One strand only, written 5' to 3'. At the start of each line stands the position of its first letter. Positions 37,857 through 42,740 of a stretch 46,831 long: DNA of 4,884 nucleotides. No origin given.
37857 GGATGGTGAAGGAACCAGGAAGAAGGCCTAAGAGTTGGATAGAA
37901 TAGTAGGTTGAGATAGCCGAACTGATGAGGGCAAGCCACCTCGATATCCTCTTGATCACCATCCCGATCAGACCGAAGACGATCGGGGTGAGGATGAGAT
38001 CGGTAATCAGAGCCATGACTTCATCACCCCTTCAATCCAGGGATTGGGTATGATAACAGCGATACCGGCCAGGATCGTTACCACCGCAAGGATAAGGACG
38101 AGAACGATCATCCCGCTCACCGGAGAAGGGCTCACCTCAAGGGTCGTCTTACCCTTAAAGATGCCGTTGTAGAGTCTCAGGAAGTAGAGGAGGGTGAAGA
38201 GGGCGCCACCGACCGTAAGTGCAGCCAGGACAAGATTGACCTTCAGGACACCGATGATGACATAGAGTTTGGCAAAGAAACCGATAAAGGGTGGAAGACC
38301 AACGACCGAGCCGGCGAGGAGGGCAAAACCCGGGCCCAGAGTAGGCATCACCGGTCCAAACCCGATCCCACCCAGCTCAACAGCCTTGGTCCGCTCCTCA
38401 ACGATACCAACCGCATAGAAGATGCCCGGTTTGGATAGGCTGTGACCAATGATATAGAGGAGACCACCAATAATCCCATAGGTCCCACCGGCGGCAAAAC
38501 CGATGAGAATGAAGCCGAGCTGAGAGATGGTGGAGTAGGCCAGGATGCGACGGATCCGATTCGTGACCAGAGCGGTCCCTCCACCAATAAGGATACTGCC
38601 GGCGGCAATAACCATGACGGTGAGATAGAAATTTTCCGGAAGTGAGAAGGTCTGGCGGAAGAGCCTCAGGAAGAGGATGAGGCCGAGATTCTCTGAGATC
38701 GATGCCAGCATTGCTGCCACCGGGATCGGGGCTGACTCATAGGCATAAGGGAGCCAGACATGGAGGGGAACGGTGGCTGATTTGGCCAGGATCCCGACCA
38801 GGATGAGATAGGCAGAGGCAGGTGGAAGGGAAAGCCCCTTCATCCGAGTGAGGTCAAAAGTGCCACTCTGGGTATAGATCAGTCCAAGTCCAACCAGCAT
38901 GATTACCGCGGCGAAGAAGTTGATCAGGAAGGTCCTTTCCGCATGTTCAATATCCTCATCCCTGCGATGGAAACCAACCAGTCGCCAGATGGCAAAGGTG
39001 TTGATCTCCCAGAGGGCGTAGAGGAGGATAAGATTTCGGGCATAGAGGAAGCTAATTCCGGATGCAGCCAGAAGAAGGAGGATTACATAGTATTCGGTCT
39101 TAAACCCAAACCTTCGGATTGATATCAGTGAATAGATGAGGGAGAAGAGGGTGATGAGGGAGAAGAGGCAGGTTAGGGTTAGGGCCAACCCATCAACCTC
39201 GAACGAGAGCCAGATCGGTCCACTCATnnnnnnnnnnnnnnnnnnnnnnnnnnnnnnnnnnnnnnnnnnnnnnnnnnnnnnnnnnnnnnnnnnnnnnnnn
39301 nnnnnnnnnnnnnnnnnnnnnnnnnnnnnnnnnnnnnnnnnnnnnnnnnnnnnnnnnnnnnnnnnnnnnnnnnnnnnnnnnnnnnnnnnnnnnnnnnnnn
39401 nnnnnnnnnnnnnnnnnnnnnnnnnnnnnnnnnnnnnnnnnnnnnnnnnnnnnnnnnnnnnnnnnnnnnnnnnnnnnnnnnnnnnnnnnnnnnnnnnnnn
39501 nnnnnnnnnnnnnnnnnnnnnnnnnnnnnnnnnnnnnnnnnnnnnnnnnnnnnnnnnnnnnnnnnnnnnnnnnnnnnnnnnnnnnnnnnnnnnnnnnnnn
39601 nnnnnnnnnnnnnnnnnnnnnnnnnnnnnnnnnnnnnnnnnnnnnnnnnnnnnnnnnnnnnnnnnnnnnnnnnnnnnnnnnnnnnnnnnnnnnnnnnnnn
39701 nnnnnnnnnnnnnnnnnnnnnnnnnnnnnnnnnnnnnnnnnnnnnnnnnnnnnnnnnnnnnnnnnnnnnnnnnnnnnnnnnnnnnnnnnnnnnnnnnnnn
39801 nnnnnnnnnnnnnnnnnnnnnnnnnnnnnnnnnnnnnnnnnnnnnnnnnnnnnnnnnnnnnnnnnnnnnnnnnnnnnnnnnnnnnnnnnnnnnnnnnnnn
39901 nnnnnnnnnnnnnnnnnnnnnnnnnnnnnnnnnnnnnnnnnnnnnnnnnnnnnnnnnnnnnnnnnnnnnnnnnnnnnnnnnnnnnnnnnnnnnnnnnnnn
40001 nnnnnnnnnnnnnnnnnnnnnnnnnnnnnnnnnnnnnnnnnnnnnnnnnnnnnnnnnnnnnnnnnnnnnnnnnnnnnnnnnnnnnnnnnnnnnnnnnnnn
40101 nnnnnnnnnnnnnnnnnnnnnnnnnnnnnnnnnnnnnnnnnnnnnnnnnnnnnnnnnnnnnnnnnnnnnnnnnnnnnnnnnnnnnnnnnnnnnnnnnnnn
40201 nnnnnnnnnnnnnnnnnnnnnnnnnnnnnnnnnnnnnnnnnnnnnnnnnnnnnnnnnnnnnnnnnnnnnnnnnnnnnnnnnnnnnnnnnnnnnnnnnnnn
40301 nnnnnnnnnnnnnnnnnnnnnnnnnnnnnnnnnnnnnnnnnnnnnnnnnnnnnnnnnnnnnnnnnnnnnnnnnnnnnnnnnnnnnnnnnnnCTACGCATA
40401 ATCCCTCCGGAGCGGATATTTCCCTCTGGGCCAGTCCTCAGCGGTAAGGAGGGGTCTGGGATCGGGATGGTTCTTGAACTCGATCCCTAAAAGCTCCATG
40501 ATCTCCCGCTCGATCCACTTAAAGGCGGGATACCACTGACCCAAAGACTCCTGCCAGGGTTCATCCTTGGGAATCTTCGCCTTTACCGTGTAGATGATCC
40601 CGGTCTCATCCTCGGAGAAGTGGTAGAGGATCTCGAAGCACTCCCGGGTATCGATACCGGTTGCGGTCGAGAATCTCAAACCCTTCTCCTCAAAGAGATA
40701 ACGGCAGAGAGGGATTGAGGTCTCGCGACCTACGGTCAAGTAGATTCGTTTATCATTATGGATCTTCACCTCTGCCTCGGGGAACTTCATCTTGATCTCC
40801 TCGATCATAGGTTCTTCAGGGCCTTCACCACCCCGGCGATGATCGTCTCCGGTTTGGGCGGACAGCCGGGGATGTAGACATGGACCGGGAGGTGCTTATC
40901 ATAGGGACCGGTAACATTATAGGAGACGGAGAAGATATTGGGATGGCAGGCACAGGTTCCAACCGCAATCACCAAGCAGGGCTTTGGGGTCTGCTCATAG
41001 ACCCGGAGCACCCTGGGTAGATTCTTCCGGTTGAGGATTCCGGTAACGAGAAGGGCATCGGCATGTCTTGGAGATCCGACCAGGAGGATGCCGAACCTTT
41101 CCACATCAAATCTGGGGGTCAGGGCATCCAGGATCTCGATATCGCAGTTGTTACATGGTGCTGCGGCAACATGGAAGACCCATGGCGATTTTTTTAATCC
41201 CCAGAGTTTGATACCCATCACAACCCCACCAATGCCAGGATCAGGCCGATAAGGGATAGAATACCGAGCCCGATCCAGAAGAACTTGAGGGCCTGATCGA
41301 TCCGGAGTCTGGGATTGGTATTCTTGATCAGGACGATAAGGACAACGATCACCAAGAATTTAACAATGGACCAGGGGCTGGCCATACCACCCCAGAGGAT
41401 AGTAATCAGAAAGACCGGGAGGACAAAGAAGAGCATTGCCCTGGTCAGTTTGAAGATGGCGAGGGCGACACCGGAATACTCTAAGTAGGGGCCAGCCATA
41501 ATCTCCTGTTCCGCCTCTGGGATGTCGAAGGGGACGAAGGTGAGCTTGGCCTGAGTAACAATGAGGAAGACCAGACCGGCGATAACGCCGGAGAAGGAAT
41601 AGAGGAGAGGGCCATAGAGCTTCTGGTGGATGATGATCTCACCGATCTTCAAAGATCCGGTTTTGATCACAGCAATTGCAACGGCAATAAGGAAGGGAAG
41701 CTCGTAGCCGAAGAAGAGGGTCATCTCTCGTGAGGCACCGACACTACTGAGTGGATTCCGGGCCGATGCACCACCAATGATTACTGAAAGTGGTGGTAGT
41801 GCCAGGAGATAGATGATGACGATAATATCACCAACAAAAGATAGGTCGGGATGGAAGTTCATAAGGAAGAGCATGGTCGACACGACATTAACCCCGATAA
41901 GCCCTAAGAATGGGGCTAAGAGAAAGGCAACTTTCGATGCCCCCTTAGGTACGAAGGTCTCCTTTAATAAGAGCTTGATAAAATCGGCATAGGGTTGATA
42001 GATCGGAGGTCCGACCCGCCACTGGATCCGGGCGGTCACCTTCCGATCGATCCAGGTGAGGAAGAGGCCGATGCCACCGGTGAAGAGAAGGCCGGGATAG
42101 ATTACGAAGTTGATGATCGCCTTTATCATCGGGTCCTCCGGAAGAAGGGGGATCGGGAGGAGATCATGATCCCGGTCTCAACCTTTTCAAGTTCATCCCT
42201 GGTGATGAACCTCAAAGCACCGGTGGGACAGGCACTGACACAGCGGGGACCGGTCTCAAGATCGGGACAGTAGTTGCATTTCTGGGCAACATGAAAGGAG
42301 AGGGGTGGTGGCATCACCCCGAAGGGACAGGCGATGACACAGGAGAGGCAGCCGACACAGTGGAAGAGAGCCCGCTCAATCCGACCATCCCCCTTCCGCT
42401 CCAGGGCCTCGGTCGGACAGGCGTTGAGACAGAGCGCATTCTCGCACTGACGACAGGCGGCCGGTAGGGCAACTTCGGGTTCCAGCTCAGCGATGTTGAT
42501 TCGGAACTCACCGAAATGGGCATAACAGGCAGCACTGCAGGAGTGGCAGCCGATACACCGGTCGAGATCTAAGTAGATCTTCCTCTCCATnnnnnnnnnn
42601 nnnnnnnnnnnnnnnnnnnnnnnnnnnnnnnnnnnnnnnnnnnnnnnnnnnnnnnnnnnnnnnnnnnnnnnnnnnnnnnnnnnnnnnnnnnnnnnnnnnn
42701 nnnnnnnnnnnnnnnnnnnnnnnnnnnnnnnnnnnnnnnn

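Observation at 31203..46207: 20-gene group-4 [NiFe]-hydrogenase operon combining a full Mrp antiporter with a sulfhydrogenase-type HydB/HydG module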

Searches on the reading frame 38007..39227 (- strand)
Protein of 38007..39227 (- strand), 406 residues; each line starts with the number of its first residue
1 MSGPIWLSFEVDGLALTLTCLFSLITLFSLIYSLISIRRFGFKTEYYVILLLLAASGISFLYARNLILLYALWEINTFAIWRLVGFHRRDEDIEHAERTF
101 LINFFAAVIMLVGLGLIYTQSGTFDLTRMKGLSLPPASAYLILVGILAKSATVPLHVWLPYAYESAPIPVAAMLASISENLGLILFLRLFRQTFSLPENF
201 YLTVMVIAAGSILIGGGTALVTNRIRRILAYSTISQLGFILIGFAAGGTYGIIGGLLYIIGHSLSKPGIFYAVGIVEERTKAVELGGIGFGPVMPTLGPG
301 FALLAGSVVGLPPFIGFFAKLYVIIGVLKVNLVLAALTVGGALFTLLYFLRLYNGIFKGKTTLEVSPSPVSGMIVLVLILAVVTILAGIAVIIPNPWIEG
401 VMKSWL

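Call 4: search_protein_families(library=pfam, proteins=[window:38007-39227:-])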
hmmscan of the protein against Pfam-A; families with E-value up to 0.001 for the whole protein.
window:38007-39227:- (406 aa): 1 family
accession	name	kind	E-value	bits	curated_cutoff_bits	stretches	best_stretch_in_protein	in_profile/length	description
PF00361.26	Proton_antipo_M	-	2e-54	185.2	21.5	1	63-345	1-294/294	NADH:quinone oxidoreductase/Mrp antiporter, TM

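Call 9: search_protein_families(library=ncbifam, proteins=[window:38007-39227:-], max_evalue=0.01)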
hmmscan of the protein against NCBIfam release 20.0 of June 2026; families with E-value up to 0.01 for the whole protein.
window:38007-39227:- (406 aa): 75 families (the best 25 are shown)
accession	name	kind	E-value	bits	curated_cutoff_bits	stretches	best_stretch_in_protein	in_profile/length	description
TIGR01972.1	NDH_I_M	subfamily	1.4e-55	188.8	263.8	1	8-389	73-466/486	NADH-quinone oxidoreductase subunit M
TIGR01770.1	NDH_I_N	subfamily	4.5e-51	174.3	332.6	1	9-397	67-471/472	NADH-quinone oxidoreductase subunit NuoN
NF005097.0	PRK06525.1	equivalog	1.2e-46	159.5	430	1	24-397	91-478/480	hydrogenase 4 subunit D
NF009287.0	PRK12647.1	equivalog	2.9e-43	148.4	937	1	5-398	68-474/773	putative monovalent cation/H+ antiporter subunit A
NF006240.0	PRK08376.1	subfamily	1.5e-42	146.2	662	1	4-389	81-490/521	putative monovalent cation/H+ antiporter subunit D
NF005141.0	PRK06590.1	equivalog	1.1e-41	143.6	556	1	7-392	75-469/615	NADH-quinone oxidoreductase subunit L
NF004440.0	PRK05777.1-3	equivalog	3.1e-41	141.7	519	1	11-386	70-457/477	NADH-quinone oxidoreductase subunit NuoN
NF009284.0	PRK12644.1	equivalog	7.3e-41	140.2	962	1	7-398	68-478/975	Na+/H+ antiporter subunit A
NF006419.0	PRK08668.1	equivalog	3.7e-40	138.3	617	1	9-391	66-467/613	NADH dehydrogenase subunit M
NF009306.0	PRK12663.1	equivalog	2.8e-39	135.2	542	1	4-390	68-466/498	Na+/H+ antiporter subunit D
NF005140.0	PRK06589.1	equivalog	3.6e-39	134.9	470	1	7-392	77-480/489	putative monovalent cation/H+ antiporter subunit D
TIGR01974.1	NDH_I_L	subfamily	3.1e-38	132.1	407.5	1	7-392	76-480/630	NADH-quinone oxidoreductase subunit L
NF006241.0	PRK08377.1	equivalog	4.8e-38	131.4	645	1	15-389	80-461/494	NADH dehydrogenase subunit N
NF004442.0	PRK05777.1-5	equivalog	5.5e-38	131.2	523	1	11-389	73-465/483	NADH-quinone oxidoreductase subunit NuoN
NF006237.0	PRK08375.1-2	equivalog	4.3e-37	128.4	597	1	10-390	65-434/497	putative monovalent cation/H+ antiporter subunit D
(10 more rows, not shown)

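Call 69: search_solved_structures(query=window:38007-39227:-, max_evalue=1e-25)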
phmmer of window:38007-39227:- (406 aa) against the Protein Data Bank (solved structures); distinct sequences matched with E-value up to 1e-25: 6.
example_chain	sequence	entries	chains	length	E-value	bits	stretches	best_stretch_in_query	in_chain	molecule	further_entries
7d3u_D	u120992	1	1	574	4.9e-33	118.1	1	9-363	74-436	Monovalent Na+/H+ antiporter subunit D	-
6hum_F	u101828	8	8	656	1.5e-29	106.6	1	7-361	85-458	NADH dehydrogenase subunit 5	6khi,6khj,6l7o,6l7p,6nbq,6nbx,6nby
6hum_B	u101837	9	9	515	6.6e-29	104.5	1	8-354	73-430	NAD(P)H-quinone oxidoreductase subunit 2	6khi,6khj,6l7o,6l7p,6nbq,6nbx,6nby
6cfw_H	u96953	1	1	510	6.8e-29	104.4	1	4-386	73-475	Monovalent cation/H+ antiporter subunit D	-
7d3u_A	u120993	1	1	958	2.1e-27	99.5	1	7-357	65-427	Monovalent Na+/H+ antiporter subunit A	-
7qru_A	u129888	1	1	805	7.1e-27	97.8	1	10-389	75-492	Na+/H+ antiporter subunit A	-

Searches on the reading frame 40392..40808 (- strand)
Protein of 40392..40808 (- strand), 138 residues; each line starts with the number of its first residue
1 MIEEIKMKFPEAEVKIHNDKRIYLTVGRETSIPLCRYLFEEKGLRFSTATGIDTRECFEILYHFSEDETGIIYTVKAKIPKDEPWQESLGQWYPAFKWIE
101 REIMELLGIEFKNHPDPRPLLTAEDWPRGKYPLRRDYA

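Call 4: search_protein_families(library=pfam, proteins=[window:40392-40808:-])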
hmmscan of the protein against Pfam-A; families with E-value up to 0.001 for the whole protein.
window:40392-40808:- (138 aa): 1 family
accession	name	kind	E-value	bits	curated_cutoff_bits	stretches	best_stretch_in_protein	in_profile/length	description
PF00329.25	Complex1_30kDa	-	9.2e-25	88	22.5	1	25-137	2-118/124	Respiratory-chain NADH dehydrogenase, 30 Kd subunit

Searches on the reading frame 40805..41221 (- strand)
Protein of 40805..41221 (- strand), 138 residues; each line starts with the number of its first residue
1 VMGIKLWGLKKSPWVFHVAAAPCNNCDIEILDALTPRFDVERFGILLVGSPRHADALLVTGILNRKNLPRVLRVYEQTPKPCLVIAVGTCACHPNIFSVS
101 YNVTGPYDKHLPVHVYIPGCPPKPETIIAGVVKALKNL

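Call 4: search_protein_families(library=pfam, proteins=[window:40805-41221:-])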
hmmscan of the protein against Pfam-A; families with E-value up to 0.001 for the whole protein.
window:40805-41221:- (138 aa): 1 family
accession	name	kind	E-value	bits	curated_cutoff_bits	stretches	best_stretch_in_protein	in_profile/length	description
PF01058.29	Oxidored_q6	-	2.6e-29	102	27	1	23-133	1-127/128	NADH ubiquinone oxidoreductase, 20 Kd subunit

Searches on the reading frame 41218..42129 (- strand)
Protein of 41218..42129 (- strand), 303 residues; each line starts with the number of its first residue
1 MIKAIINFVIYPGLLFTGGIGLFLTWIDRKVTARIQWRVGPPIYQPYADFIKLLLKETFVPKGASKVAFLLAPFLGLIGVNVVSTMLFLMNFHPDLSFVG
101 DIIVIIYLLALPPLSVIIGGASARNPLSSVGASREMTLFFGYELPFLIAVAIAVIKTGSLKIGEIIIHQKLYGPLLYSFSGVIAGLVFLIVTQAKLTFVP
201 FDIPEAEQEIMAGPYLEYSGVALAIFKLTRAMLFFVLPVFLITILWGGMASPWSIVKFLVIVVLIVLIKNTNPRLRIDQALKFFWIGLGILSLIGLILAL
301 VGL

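Call 4: search_protein_families(library=pfam, proteins=[window:41218-42129:-])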
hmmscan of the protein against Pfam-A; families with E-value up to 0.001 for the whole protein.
window:41218-42129:- (303 aa): 1 family
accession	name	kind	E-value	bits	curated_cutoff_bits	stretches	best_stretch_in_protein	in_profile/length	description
PF00146.26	NADHdh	-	5.8e-66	223.3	27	1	19-299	12-297/298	NADH dehydrogenase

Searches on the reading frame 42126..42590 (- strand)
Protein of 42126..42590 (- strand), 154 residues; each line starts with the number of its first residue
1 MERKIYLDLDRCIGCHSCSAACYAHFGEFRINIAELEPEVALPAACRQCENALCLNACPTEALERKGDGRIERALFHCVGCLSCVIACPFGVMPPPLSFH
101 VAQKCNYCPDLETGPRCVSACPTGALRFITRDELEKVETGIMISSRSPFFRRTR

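Call 4: search_protein_families(library=pfam, proteins=[window:42126-42590:-])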
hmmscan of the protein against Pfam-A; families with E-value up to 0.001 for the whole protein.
window:42126-42590:- (154 aa): 12 families
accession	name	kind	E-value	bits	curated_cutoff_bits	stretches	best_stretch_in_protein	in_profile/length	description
PF12838.12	Fer4_7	-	3.8e-13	50.1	27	1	46-92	2-52/52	4Fe-4S dicluster domain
PF13237.11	Fer4_10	-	8.4e-13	48.5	25.5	1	43-89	6-53/53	4Fe-4S dicluster domain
PF00037.32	Fer4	-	3e-12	46.2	21.1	2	5-22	1-18/24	4Fe-4S binding domain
PF13247.11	Fer4_11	-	3.2e-11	43.7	26.2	1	42-129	6-98/100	4Fe-4S dicluster domain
PF12797.12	Fer4_2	-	7.6e-09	35.4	24.5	1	4-22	2-20/22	4Fe-4S binding domain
PF13187.11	Fer4_9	-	8.4e-09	35.8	27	1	45-91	1-50/52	4Fe-4S dicluster domain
PF13484.11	Fer4_16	-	1.7e-08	35.5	30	0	46-71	2-24/66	4Fe-4S double cluster binding domain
PF12837.12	Fer4_6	-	1.3e-07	31.6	25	0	78-92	9-23/24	4Fe-4S binding domain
PF12800.12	Fer4_4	-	1.9e-06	28.1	24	0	78-91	4-17/17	4Fe-4S binding domain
PF13183.11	Fer4_8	-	1.8e-05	25.6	27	0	9-92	2-68/68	4Fe-4S dicluster domain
PF14697.11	Fer4_21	-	0.0001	22.8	35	0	8-63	4-57/59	4Fe-4S dicluster domain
PF12798.12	Fer4_3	-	0.00016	22.7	27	0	78-91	1-14/15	4Fe-4S binding domain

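Call 9: search_protein_families(library=ncbifam, proteins=[window:42126-42590:-], max_evalue=0.01)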
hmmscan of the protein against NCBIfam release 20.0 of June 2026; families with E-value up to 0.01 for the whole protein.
window:42126-42590:- (154 aa): 44 families (the best 25 are shown)
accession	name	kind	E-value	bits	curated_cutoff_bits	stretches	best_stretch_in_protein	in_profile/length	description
NF007658.0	PRK10330.1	equivalog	3e-23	82.2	260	2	1-93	1-104/181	electron transport protein HydN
NF009408.0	PRK12769.1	equivalog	3.3e-23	81.7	1003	1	1-137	1-153/659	formate-dependent uric acid utilization protein AegA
NF009451.0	PRK12809.1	equivalog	1.7e-21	76.1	1154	1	2-138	2-146/639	formate-dependent uric acid utilization protein YgfT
TIGR02951.1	DMSO_dmsB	equivalog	5.7e-19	68.7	214.1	1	43-136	61-158/161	DMSO/selenate family reductase complex B subunit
NF045766.1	PhenlGlyoxDHPadI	equivalog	6.9e-18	64.6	700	1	5-134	7-141/443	NADH-dependent phenylglyoxylate dehydrogenase subunit beta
NF007382.0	PRK09898.1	equivalog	2.9e-15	56.3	213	1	43-133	120-205/208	ferredoxin-like protein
NF045715.1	sulf_resp_HmcB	equivalog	6.4e-15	55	420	1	39-137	100-204/307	sulfate respiration complex iron-sulfur protein HmcB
NF045797.1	DsrO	equivalog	3e-14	53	200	1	38-92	95-149/235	sulfate reduction electron transfer complex DsrMKJOP subunit DsrO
NF011569.0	PRK14993.1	equivalog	3.4e-14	52.9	416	1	5-129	46-185/244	tetrathionate reductase subunit TtrB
TIGR01582.1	FDH-beta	equivalog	4.2e-14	52.3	334.7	1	45-137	92-188/283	formate dehydrogenase subunit beta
TIGR03149.1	cyt_nit_nrfC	equivalog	5.9e-14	52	377.6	1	8-131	44-184/225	cytochrome c nitrite reductase Fe-S protein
NF038355.1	FDH3_beta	equivalog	1.1e-13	51.6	240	1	4-100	4-110/180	formate dehydrogenase FDH3 subunit beta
NF041715.1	arsenate_red_ArrB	equivalog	2.7e-12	46.7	450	1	5-93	5-104/233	arsenate respiratory reductase iron-sulfur subunit ArrB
NF008134.0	PRK10882.1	equivalog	7.5e-12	44.9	263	1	45-135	112-212/329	hydrogenase 2 operon protein HybA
TIGR03478.1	DMSO_red_II_bet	subfamily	7.5e-11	41.5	480.7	2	42-128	127-216/321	DMSO reductase family type II enzyme, iron-sulfur subunit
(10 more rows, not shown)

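Call 93: search_solved_structures(query=window:42126-42590:-, max_evalue=1e-8)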
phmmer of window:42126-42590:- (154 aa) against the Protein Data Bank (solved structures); distinct sequences matched with E-value up to 1e-8: 15.
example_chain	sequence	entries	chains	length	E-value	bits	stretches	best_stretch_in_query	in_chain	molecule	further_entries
7qv7_A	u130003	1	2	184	1.2e-20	77.2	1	3-94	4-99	Hydrogen dependent carbon dioxide reductase subunit HycB3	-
9mqx_E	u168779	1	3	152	4.1e-19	72.1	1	1-134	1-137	Fe-S-cluster-containing hydrogenase subunit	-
8c0z_C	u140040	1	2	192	3.2e-18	69.2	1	3-132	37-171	Iron-sulfur cluster-binding protein potential subunit of aldehyde oxidoreductase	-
7z0s_B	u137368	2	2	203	4.5e-16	62.2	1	2-93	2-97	Formate hydrogenlyase subunit 2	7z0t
7qv7_B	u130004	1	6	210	3.7e-15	59.3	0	10-93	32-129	Hydrogen dependent carbon dioxide reductase subunit HycB4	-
6cz7_B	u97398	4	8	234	2.4e-13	53.3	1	5-93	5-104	4Fe-4S ferredoxin, iron-sulfur binding domain protein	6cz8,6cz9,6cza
1kqf_B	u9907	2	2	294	3e-13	53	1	44-136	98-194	FORMATE DEHYDROGENASE, NITRATE-INDUCIBLE, IRON-SULFUR SUBUNIT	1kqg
6x6u_B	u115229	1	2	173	1.9e-11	47.2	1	6-124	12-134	Oxidoreductase, Fe-S subunit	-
6x1o_B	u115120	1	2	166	3.9e-11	46.2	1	7-124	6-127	Oxidoreductase, Fe-S subunit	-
9sw6_G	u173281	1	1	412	1.2e-10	44.6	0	3-64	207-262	Polyferredoxin protein MvhB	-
4ydd_B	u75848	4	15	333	3.3e-10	43.2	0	42-127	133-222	DMSO reductase family type II enzyme, iron-sulfur subunit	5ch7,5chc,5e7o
1q16_B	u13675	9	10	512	5.4e-10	42.5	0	41-129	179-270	Respiratory nitrate reductase 1 beta chain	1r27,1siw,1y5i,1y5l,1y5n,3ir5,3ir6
2vpw_B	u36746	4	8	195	1e-09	41.6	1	6-130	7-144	NRFC PROTEIN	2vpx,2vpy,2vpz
1y4z_B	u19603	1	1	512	2.1e-09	40.5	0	41-129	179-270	Respiratory nitrate reductase 1 beta chain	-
3egw_B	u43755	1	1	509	3.5e-09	39.8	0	41-129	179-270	Respiratory nitrate reductase 1 beta chain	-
